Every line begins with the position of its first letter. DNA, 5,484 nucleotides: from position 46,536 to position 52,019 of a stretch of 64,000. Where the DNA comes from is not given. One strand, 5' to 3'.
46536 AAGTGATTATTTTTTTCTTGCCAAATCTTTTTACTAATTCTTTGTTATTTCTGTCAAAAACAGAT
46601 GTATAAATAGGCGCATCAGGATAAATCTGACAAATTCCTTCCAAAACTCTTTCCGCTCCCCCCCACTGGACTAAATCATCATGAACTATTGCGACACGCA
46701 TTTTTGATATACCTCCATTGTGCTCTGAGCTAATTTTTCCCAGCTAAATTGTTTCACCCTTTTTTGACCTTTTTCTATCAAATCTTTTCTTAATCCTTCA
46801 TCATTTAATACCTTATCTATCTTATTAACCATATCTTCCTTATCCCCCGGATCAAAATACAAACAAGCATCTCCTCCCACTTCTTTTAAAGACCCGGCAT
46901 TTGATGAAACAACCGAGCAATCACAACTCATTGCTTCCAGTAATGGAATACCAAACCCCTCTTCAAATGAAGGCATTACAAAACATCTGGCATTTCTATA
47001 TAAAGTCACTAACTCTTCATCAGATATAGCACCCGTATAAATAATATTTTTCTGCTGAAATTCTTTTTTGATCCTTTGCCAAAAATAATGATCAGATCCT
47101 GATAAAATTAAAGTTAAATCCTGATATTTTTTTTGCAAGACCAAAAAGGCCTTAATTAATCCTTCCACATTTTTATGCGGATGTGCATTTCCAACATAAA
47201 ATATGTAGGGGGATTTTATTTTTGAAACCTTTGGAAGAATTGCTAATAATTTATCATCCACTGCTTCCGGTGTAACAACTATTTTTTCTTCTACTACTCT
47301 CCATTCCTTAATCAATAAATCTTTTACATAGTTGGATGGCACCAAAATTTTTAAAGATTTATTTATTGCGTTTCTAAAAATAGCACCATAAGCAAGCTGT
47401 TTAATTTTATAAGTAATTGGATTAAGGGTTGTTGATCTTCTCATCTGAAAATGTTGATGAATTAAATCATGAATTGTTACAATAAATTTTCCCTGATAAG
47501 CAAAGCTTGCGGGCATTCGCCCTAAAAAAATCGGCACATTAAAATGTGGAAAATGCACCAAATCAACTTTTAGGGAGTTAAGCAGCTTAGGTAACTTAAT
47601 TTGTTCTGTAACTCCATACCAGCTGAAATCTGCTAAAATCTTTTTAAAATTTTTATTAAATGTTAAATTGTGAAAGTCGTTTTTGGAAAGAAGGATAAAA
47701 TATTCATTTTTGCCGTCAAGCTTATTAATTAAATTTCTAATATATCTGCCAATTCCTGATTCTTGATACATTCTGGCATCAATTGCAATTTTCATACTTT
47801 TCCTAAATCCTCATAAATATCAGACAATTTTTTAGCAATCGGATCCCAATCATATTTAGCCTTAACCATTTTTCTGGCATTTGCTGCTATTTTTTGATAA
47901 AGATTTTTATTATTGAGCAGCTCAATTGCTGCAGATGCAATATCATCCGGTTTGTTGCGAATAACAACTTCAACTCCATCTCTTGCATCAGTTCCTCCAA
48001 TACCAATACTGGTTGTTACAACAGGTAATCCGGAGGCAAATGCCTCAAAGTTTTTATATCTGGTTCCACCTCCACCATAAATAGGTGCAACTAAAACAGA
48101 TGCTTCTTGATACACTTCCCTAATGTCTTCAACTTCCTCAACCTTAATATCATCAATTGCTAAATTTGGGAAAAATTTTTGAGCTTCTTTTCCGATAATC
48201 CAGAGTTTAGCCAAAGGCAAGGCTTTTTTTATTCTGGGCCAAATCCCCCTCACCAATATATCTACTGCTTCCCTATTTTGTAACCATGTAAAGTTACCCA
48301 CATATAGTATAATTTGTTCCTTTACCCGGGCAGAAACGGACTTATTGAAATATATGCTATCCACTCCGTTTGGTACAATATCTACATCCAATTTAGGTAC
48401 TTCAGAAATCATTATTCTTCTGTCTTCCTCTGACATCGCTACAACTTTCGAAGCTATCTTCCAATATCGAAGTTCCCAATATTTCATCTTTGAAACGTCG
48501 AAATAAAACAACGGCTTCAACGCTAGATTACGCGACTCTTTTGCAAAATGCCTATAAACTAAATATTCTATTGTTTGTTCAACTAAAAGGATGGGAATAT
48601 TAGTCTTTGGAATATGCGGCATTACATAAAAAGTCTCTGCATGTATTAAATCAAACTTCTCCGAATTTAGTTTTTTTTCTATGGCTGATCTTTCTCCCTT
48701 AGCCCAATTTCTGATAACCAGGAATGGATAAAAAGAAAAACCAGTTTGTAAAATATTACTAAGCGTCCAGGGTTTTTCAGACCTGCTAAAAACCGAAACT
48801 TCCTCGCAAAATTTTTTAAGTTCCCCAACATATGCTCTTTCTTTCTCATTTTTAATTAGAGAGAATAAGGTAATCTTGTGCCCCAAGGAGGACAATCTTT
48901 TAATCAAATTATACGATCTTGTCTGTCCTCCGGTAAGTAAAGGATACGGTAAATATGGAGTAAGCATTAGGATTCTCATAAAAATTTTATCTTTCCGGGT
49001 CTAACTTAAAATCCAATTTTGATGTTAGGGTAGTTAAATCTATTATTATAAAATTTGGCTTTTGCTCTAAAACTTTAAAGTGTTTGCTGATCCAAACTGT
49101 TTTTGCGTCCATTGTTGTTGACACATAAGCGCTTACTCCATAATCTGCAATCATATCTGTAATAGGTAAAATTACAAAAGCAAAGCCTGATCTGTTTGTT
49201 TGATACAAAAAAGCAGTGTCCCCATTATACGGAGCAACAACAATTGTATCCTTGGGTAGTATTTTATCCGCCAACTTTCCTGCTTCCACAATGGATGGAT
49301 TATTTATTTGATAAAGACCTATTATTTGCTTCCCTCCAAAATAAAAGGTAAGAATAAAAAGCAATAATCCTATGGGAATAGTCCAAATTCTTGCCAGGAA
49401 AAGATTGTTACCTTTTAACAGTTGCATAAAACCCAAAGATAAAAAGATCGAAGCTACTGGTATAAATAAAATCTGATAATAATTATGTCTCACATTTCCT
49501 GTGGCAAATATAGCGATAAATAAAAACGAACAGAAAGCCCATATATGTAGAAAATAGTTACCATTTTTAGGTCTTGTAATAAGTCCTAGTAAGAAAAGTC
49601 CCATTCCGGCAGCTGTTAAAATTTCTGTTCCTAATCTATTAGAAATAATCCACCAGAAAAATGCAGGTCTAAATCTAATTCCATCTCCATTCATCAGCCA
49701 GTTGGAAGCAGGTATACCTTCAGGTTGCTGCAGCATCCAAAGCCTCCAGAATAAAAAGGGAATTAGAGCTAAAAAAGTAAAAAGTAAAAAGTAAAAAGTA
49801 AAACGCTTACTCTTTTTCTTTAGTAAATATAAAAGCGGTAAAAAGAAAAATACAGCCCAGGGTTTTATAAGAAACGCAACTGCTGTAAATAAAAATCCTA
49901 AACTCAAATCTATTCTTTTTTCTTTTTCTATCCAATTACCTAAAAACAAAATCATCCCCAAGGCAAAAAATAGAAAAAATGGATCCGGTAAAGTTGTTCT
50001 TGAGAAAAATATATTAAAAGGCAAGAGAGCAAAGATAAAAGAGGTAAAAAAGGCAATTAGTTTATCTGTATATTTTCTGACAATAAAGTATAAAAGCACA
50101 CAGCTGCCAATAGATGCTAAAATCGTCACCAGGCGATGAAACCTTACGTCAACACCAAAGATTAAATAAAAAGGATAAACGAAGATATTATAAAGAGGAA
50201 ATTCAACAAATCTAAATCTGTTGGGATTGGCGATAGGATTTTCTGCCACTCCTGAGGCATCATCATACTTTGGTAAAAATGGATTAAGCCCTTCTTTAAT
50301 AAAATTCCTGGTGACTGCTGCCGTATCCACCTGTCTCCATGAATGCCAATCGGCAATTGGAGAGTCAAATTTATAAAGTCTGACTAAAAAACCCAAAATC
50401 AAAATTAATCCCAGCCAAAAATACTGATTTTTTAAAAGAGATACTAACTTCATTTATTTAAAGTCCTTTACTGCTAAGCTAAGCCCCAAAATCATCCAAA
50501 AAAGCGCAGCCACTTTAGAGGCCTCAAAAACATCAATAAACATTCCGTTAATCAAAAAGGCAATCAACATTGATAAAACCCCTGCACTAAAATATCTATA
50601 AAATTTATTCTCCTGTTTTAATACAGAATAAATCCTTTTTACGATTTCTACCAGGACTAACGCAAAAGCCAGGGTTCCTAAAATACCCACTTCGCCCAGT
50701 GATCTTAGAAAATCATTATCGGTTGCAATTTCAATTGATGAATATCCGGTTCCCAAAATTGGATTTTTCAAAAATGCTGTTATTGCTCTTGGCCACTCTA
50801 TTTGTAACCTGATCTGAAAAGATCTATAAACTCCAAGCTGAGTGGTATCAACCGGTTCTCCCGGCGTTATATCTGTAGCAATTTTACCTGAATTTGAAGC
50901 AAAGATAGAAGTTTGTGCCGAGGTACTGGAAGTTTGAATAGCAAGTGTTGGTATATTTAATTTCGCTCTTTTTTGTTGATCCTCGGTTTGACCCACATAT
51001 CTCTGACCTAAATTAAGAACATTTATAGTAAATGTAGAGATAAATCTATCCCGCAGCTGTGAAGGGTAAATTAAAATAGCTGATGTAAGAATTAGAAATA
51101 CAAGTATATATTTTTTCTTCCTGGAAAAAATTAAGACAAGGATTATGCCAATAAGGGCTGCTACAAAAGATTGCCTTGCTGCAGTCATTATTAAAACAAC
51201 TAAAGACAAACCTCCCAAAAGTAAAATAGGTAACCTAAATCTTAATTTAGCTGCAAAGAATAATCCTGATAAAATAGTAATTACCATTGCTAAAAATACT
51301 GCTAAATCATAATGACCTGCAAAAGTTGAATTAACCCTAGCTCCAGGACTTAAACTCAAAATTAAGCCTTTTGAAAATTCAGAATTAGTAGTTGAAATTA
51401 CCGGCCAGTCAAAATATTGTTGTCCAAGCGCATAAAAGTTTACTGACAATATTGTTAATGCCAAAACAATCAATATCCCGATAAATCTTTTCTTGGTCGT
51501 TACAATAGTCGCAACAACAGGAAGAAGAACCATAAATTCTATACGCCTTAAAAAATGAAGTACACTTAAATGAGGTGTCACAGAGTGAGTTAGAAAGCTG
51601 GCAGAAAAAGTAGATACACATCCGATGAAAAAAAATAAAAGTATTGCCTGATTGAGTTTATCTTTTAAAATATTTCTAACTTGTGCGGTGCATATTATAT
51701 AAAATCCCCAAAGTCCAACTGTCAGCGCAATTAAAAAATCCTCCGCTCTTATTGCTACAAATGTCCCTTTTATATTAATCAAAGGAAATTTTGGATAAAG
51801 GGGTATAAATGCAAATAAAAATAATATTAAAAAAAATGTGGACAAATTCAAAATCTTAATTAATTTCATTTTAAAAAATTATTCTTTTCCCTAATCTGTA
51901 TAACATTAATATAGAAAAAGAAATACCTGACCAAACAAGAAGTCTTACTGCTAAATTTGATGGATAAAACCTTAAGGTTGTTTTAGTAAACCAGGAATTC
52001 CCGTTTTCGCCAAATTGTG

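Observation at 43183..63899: Large polyprenyl-phosphate-sugar-dependent envelope glycosylation locus (GT-C enzymes plus DPM1-like synthase plus flippases plus Wzy_C)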

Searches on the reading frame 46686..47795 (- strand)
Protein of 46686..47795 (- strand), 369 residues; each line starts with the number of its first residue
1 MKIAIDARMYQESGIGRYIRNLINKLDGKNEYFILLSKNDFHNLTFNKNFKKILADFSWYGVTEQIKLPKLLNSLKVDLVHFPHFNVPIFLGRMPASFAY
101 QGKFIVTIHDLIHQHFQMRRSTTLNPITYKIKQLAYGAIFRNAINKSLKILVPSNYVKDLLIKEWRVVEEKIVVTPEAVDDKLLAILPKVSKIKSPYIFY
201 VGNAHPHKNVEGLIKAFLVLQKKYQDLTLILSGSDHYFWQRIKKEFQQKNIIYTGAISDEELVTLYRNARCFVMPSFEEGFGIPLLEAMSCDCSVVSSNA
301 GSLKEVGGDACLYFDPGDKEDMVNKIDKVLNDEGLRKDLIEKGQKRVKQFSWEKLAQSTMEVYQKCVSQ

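Call 3: search_protein_families(library=pfam, proteins=[window:46686-47795:-], max_evalue=0.01)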
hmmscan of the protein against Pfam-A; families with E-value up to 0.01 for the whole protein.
window:46686-47795:- (369 aa): 5 families
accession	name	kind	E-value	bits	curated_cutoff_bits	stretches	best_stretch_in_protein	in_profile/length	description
PF00534.26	Glycos_transf_1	-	9.6e-37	126.6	26.4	1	194-346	14-172/172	Glycosyl transferases group 1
PF13692.12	Glyco_trans_1_4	-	1.5e-26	93.8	27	1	196-332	2-142/142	Glycosyl transferases group 1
PF13439.12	Glyco_transf_4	-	1.1e-13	52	28.5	1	14-181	3-168/170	Glycosyltransferase Family 4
PF13524.12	Glyco_trans_1_2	-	7.3e-10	39.4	25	1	226-357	14-140/144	Glycosyl transferase-like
PF20706.3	GT4-conflict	-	1.9e-05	24.3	26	1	258-357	271-383/385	Family 4 Glycosyltransferase in conflict systems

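Call 20: search_protein_families(library=ncbifam, proteins=[window:46686-47795:-], max_evalue=0.00001)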
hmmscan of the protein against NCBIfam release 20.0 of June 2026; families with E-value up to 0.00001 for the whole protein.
window:46686-47795:- (369 aa): 29 families (the best 25 are shown)
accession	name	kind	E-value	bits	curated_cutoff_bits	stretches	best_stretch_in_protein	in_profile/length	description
TIGR04047.1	MSMEG_0565_glyc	hypoth_equivalog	3.2e-27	95.6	259.85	1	141-364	133-372/373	MSMEG_0565 family glycosyltransferase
TIGR02149.1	glgA_Coryne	subfamily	6.5e-23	81.5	302.4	1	180-366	188-390/391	glycogen synthase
TIGR03999.1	thiol_BshA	equivalog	2.6e-21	76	273.7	1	54-367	62-374/375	N-acetyl-alpha-D-glucosaminyl L-malate synthase BshA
TIGR04157.1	glyco_rSAM_CFB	subfamily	3.2e-19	69.2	400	1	141-311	164-343/406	TIGR04157 family glycosyltransferase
NF050063.1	ProtGlycPglJ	equivalog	1.4e-18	67.2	500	1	66-361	75-361/363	N-acetylgalactosamine-N,N'-diacetylbacillosaminyl-diphospho-undecaprenol 4-alpha-N-acetylgalactosaminyltransferase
NF041876.1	EPS_EpsE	equivalog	3.9e-18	65.9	400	1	194-356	213-386/389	exopolysaccharide biosynthesis GT4 family glycosyltransferase EpsE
NF038295.1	EPS_HpsP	equivalog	1.5e-17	63.7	550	1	193-366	205-387/388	hormogonium polysaccharide biosynthesis glycosyltransferase HpsP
NF012028.0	PRK15484.1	subfamily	1.3e-16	60.7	618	1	99-363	96-375/380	lipopolysaccharide N-acetylglucosaminyltransferase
TIGR03449.1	mycothiol_MshA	equivalog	6.5e-16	58.2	462.5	1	248-367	283-404/406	D-inositol-3-phosphate glycosyltransferase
NF041010.1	glycosy_Agl16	equivalog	2.4e-15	56.2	575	1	139-365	126-350/352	glycosylation protein Agl16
NF053513.1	Gtran_IagA_BgsA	equivalog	4.2e-15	55.6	460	1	214-367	176-332/333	LTA glycolipid anchor biosynthesis glycosyltransferase, IagA/BgsA family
TIGR03088.1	stp2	hypoth_equivalog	9.8e-15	54.5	409.05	1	196-366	195-373/374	TIGR03088 family PEP-CTERM/XrtA system glycosyltransferase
NF038298.1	EPS_HpsO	equivalog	1.3e-14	53.8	575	1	198-366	204-387/388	hormogonium polysaccharide biosynthesis glycosyltransferase HpsO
NF038229.1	Glyco4_Geo_Pelo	equivalog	1.7e-14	53.6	400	1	140-367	103-337/338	GPMC system family 4 glycosyltransferase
NF050056.1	ProtGlycPglH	equivalog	3.3e-14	52.8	600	1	191-364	175-351/354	GalNAc-alpha-(1->4)-GalNAc-alpha-(1->3)-diNAcBac-PP-undecaprenol alpha-1,4-N-acetyl-D-galactosaminyltransferase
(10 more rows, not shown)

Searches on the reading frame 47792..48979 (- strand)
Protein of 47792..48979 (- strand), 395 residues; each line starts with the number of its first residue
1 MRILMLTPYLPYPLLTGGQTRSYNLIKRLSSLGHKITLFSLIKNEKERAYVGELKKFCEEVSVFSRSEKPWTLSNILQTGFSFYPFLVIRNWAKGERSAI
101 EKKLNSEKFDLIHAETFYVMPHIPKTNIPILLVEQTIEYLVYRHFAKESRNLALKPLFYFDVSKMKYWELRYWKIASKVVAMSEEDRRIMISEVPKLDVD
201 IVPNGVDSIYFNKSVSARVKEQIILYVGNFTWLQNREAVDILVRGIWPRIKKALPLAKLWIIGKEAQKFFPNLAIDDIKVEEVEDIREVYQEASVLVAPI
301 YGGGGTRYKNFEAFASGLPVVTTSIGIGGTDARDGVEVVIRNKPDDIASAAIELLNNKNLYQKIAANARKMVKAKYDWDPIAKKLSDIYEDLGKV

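Call 3: search_protein_families(library=pfam, proteins=[window:47792-48979:-], max_evalue=0.01)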
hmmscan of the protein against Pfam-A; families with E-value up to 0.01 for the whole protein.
window:47792-48979:- (395 aa): 5 families
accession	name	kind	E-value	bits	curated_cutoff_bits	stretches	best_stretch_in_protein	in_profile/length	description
PF13692.12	Glyco_trans_1_4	-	1.2e-21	77.9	27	1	222-357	2-142/142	Glycosyl transferases group 1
PF13439.12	Glyco_transf_4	-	2.5e-12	47.6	28.5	1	17-207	3-167/170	Glycosyltransferase Family 4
PF00534.26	Glycos_transf_1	-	1.1e-11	45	26.4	1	217-371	11-172/172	Glycosyl transferases group 1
PF13524.12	Glyco_trans_1_2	-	3.5e-07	30.7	25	1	285-385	39-142/144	Glycosyl transferase-like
PF16924.11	DpaA_N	-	0.0068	17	29.2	0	16-60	5-48/116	Dipicolinate synthase subunit A N-terminal domain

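Call 20: search_protein_families(library=ncbifam, proteins=[window:47792-48979:-], max_evalue=0.00001)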
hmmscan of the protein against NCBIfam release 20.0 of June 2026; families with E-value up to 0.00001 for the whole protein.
window:47792-48979:- (395 aa): 9 families
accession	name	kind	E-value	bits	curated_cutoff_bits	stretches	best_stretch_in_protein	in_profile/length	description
TIGR03087.1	stp1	hypoth_equivalog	2.4e-42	145.5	316.65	1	3-389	1-394/397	TIGR03087 family PEP-CTERM/XrtA system glycosyltransferase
TIGR02149.1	glgA_Coryne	subfamily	5.3e-10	39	302.4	1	282-391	273-389/391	glycogen synthase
TIGR03088.1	stp2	hypoth_equivalog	1.3e-09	37.6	409.05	1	282-391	262-372/374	TIGR03088 family PEP-CTERM/XrtA system glycosyltransferase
TIGR03999.1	thiol_BshA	equivalog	5.1e-08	32.2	273.7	1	198-392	168-373/375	N-acetyl-alpha-D-glucosaminyl L-malate synthase BshA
TIGR04047.1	MSMEG_0565_glyc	hypoth_equivalog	7.2e-08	31.9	259.85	0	310-390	293-372/373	MSMEG_0565 family glycosyltransferase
TIGR03449.1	mycothiol_MshA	equivalog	1.8e-07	30.5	462.5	1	284-391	295-402/406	D-inositol-3-phosphate glycosyltransferase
NF053787.1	GlcN_PG_synth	equivalog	8.8e-07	28.1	480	1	311-392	279-359/361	N-acetylglucosaminyl phosphatidylglycerol synthase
NF038011.1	PelF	equivalog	1e-06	28.1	100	1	173-389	255-489/489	GT4 family glycosyltransferase PelF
TIGR04063.1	stp3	hypoth_equivalog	1.3e-06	27.6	442.05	0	175-392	157-395/397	TIGR04063 family PEP-CTERM/XrtA system glycosyltransferase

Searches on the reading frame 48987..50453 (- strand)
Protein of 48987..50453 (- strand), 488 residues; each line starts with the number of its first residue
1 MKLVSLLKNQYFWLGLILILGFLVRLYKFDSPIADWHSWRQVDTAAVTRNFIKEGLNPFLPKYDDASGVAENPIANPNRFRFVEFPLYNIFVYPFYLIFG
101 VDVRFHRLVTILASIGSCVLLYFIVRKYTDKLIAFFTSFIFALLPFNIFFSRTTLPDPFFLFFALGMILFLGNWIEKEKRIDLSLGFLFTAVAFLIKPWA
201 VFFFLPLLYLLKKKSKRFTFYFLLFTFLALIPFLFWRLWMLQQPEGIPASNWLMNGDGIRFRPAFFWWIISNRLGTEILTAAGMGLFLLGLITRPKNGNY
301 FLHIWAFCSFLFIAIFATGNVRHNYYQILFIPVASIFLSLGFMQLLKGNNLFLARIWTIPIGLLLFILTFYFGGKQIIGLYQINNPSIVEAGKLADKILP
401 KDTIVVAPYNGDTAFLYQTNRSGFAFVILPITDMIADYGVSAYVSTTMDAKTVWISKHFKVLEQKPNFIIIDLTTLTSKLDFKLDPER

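Call 3: search_protein_families(library=pfam, proteins=[window:48987-50453:-], max_evalue=0.01)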
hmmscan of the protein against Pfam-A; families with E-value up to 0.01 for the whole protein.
window:48987-50453:- (488 aa): 2 families
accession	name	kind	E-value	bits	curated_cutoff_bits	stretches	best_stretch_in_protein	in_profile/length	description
PF13231.12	PMT_2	-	7.3e-13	49.5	26.1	1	87-236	5-160/160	Dolichyl-phosphate-mannose-protein mannosyltransferase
PF02366.24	PMT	-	3.4e-08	33.8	22.7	1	94-210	73-195/245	Dolichyl-phosphate-mannose-protein mannosyltransferase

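Call 7: search_protein_families(library=ncbifam, proteins=[window:48987-50453:-], max_evalue=0.01)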
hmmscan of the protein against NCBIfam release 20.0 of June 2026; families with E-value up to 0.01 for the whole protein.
window:48987-50453:- (488 aa): 1 family
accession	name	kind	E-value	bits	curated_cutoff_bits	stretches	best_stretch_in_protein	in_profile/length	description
TIGR03663.1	TIGR03663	subfamily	2.5e-05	23.5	126.25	1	96-200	63-166/435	flippase activity-associated protein Agl23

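Call 13: search_solved_structures(query=window:48987-50453:-, max_evalue=1)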
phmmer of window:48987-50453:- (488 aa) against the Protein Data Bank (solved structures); distinct sequences matched with E-value up to 1: 0.

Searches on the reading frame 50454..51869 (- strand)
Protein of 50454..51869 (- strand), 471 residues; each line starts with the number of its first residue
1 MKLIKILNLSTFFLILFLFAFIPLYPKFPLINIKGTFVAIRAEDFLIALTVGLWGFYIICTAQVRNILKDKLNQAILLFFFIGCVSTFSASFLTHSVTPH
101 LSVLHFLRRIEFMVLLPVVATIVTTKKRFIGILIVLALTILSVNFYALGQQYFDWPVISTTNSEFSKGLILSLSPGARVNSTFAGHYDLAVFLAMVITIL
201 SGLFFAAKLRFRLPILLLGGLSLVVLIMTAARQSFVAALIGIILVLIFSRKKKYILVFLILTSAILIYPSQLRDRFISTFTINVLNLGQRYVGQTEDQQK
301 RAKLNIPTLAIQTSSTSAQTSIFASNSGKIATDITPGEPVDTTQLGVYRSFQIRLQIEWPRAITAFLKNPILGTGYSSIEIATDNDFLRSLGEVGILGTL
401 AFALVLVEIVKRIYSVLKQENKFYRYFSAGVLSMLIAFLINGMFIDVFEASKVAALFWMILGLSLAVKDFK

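Call 3: search_protein_families(library=pfam, proteins=[window:50454-51869:-], max_evalue=0.01)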
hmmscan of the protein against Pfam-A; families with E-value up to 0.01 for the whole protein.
window:50454-51869:- (471 aa): 1 family
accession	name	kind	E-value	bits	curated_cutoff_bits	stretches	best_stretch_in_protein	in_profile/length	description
PF04932.20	Wzy_C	-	1.1e-09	38.7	31.7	1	221-402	5-148/149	O-Antigen ligase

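Call 7: search_protein_families(library=ncbifam, proteins=[window:50454-51869:-], max_evalue=0.01)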
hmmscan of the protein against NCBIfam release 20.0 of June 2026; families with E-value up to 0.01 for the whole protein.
window:50454-51869:- (471 aa): 3 families
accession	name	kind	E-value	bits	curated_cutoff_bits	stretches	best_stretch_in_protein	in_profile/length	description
NF058641.1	TfpM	equivalog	8.2e-05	21.8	600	1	359-460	251-351/421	O-linking oligosaccharyltransferase TfpM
TIGR00947.1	2A73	equivalog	0.00042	19.4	366.4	1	390-463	342-418/425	IctB family putative bicarbonate transporter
TIGR04370.1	glyco_rpt_poly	subfamily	0.0045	16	40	1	126-276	87-235/396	oligosaccharide repeat unit polymerase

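Call 75: search_solved_structures(query=window:50454-51869:-, max_evalue=10)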
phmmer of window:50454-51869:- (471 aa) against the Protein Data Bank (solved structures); distinct sequences matched with E-value up to 10: 2.
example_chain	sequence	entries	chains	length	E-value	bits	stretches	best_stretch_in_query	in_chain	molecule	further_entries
5h5x_A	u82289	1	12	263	0.19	14.3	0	181-221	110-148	Putative oxidoreductase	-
9esh_W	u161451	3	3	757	1.3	11.6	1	290-357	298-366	Pre-mRNA-splicing factor cdc5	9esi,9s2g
